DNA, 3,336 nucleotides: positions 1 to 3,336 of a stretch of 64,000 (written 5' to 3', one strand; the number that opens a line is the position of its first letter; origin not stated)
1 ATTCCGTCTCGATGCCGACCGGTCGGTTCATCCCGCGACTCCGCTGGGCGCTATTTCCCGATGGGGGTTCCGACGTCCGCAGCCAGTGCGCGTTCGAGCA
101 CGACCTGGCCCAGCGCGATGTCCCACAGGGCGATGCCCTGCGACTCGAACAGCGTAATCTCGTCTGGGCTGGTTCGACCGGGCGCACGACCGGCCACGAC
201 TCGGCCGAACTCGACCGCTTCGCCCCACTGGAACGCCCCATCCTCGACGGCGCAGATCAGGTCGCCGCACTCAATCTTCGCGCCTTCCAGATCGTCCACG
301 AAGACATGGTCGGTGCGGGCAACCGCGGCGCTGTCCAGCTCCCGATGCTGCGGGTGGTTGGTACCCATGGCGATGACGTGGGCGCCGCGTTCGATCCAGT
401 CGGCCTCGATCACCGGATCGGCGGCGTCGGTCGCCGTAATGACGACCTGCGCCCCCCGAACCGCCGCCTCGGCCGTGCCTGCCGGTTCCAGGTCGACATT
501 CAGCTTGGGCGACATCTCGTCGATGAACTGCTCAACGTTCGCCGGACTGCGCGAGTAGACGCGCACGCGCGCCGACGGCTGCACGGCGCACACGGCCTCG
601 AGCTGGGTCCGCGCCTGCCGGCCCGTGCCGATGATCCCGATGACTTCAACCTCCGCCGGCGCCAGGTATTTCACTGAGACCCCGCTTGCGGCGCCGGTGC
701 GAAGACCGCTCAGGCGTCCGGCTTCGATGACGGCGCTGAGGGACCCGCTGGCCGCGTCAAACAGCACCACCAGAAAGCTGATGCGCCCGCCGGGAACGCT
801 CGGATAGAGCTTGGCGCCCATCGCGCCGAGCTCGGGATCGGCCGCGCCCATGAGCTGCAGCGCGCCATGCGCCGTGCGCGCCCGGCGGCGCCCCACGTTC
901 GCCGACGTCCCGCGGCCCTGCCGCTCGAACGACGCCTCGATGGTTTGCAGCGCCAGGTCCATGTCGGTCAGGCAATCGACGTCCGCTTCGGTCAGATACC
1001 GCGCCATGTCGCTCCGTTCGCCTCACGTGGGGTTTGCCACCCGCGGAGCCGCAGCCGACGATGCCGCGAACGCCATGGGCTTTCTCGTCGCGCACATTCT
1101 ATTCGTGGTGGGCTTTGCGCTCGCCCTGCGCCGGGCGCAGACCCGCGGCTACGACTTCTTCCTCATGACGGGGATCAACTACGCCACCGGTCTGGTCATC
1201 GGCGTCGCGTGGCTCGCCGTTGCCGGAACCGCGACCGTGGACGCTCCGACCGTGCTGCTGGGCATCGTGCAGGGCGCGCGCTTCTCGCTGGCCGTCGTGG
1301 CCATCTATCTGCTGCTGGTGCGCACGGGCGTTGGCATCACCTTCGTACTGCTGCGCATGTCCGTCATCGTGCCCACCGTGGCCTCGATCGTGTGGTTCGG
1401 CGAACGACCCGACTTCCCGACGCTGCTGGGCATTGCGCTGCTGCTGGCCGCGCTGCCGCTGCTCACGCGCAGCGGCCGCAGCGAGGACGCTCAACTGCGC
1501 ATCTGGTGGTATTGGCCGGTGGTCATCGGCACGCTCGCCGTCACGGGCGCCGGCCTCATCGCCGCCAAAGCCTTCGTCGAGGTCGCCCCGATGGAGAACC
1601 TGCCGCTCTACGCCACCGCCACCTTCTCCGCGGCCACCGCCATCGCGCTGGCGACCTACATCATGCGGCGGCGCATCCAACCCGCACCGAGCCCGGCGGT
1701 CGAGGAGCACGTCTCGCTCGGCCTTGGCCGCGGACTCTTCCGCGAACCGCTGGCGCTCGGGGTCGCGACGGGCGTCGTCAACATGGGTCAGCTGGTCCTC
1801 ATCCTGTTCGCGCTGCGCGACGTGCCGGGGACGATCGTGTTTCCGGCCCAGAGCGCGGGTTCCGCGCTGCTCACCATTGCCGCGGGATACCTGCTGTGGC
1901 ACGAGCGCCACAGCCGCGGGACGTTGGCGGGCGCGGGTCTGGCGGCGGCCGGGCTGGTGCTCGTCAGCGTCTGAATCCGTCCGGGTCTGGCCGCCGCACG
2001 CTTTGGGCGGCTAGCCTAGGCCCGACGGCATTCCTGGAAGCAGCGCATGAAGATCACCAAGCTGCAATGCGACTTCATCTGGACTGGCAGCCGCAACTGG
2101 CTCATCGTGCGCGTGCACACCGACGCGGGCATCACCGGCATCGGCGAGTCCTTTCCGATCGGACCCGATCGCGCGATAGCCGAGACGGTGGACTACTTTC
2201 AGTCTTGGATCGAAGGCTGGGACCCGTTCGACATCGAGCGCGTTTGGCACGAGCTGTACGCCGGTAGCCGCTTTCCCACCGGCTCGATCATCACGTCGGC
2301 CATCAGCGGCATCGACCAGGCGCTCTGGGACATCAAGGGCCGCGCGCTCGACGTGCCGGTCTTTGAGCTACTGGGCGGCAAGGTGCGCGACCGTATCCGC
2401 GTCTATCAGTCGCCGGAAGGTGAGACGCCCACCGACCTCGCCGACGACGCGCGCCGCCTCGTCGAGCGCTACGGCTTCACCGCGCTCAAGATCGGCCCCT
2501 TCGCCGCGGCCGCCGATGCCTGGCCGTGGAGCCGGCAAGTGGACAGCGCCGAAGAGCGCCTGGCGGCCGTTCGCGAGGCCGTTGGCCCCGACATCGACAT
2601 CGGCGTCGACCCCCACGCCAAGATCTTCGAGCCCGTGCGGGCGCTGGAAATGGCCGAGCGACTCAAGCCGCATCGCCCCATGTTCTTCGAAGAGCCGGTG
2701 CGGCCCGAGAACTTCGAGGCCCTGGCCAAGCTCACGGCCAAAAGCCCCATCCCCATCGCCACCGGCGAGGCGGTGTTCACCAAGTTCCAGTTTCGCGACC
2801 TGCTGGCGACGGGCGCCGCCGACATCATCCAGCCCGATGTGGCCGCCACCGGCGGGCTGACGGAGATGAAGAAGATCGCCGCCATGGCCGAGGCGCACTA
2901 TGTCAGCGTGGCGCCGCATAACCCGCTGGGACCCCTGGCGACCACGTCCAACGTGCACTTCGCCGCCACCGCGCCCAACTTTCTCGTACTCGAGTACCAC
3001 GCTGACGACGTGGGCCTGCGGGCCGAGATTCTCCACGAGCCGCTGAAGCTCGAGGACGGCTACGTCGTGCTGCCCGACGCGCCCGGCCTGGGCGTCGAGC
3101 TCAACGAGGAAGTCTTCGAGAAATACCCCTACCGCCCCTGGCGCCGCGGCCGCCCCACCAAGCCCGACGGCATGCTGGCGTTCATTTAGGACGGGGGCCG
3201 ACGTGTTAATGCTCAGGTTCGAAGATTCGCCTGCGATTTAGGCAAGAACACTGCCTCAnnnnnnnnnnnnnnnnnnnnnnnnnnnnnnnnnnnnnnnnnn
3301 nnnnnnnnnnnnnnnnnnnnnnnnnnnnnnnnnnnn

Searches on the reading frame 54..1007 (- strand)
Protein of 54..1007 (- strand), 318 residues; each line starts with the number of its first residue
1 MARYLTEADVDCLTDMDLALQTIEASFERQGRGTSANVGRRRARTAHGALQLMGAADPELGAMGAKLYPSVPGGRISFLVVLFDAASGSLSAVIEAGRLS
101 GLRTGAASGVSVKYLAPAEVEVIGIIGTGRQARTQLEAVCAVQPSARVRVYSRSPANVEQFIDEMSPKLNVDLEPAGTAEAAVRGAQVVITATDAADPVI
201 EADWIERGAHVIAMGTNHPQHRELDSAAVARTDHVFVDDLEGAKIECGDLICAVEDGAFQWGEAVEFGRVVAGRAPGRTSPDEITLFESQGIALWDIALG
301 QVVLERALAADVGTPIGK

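Call 69: search_protein_families(library=pfam, proteins=[window:54-1007:-], max_evalue=0.001)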
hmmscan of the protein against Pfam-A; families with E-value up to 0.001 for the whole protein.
window:54-1007:- (318 aa): 4 families
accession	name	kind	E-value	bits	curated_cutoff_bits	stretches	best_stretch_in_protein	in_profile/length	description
PF02423.21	OCD_Mu_crystall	-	1.2e-62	212.2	24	1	5-309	6-312/314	Ornithine cyclodeaminase/mu-crystallin family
PF01488.26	Shikimate_DH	-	1.6e-06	28.7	24.3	1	122-210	14-100/138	Shikimate / quinate 5-dehydrogenase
PF03446.21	NAD_binding_2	-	3.9e-05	24.1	21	1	142-238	19-116/161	NAD binding domain of 6-phosphogluconate dehydrogenase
PF03807.23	F420_oxidored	-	0.00032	21.7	21.6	1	123-193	2-67/94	NADP oxidoreductase coenzyme F420-dependent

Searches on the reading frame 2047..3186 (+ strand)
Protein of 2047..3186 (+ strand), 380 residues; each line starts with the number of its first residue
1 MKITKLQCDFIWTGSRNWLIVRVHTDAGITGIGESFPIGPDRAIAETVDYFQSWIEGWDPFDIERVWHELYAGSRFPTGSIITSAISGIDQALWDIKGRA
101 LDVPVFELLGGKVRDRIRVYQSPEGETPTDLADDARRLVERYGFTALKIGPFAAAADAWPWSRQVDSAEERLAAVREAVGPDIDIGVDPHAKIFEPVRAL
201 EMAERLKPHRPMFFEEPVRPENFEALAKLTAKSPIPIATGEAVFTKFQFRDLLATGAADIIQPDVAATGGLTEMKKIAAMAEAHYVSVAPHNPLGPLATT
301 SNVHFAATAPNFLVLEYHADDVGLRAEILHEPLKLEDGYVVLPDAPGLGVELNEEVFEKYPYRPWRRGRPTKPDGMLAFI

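Call 67: find_related_loci(query=window:2047-3186:+, collection=metagenome_contigs, flank=7000)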
Query window:2047-3186:+ (380 aa) in metagenome_contigs; peptide patterns used: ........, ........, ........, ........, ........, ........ (x = any residue, [..] = any of these).
600 stretches matched a pattern (row limit reached: there are more); 586 encode a relative of the query (tblastn E <= 1e-3); the best 80 are kept; 80 distinct loci.
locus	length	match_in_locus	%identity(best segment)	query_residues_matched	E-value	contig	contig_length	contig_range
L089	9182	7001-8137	58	1-379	2e-149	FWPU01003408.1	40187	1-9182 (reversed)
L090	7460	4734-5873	55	1-380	5e-147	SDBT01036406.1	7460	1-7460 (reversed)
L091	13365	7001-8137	54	1-379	2e-141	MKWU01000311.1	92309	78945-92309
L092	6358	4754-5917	53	1-380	2e-141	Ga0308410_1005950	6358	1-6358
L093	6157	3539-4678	52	1-380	9e-139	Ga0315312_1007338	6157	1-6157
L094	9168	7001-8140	54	1-380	2e-138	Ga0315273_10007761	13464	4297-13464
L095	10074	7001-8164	53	1-380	1e-137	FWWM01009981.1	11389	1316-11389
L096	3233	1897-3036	51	1-380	2e-141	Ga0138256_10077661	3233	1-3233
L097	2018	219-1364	53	1-379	2e-145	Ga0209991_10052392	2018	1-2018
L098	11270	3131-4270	51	1-380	3e-135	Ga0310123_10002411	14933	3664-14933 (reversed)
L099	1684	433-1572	51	1-380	1e-145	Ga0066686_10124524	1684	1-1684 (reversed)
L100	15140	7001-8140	50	1-380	5e-133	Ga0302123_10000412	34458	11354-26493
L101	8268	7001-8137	51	1-379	7e-128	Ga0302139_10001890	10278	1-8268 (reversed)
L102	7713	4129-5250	52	1-380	2e-127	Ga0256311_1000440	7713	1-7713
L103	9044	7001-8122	51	1-380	9e-127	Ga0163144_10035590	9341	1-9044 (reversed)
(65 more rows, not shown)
